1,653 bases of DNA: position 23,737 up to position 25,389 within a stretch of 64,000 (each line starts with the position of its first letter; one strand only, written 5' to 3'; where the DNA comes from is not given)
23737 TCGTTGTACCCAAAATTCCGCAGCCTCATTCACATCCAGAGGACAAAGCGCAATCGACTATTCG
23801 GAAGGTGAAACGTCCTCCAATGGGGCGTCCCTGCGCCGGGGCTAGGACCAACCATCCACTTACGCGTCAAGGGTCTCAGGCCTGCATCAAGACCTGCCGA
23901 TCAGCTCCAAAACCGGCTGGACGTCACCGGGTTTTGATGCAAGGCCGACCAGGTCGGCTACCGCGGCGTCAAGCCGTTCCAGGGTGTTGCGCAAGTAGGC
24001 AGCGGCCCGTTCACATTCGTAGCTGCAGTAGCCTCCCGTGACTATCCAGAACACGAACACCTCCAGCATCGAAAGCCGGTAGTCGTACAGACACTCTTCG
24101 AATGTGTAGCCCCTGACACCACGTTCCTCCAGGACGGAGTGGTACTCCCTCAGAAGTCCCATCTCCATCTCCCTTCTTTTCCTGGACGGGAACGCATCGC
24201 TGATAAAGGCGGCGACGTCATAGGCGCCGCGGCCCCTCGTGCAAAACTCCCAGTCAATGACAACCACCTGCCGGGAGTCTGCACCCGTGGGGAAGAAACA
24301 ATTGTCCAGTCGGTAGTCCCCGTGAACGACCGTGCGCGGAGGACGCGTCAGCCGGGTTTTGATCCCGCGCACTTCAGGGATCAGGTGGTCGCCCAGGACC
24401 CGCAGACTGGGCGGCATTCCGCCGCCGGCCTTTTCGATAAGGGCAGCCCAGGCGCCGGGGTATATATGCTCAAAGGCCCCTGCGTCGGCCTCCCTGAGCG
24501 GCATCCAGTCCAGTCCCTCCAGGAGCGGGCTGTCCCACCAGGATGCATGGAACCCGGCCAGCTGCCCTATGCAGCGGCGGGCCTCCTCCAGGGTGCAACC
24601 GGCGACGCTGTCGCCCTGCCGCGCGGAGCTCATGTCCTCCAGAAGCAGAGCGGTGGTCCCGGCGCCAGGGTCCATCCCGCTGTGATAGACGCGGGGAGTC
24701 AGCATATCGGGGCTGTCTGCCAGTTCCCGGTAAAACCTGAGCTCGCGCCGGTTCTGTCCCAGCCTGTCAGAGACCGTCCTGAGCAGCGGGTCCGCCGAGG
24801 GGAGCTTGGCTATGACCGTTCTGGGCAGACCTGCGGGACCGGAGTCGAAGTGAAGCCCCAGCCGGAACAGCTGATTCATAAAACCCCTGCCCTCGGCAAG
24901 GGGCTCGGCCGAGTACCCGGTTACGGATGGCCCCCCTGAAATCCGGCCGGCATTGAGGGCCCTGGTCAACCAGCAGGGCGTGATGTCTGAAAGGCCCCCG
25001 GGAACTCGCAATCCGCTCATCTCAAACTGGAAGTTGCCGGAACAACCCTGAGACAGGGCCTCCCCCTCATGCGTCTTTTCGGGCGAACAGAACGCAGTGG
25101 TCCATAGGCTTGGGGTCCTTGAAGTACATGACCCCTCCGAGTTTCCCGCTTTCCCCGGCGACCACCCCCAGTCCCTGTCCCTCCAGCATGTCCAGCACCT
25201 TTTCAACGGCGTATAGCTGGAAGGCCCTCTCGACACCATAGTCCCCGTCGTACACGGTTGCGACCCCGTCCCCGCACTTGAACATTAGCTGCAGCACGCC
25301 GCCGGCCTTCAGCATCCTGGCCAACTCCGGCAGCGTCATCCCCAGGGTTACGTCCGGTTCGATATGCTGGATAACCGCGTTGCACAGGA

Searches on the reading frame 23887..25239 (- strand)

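Call 15: search_protein_families(library=pfam, proteins=[window:23887-25239:-], max_evalue=0.001)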
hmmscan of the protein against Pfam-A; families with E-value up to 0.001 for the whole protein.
window:23887-25239:- (450 aa): 3 families
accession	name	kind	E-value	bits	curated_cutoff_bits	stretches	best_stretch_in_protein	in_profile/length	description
PF01636.29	APH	-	5.1e-13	49.8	23.2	1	160-373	34-234/239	Phosphotransferase enzyme family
PF02958.26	EcKL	-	2.6e-12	47.1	22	1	294-372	207-287/294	Ecdysteroid kinase-like family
PF07914.17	DUF1679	-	0.00041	19.8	24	0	304-390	270-362/414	Uncharacterized oxidoreductase dhs-27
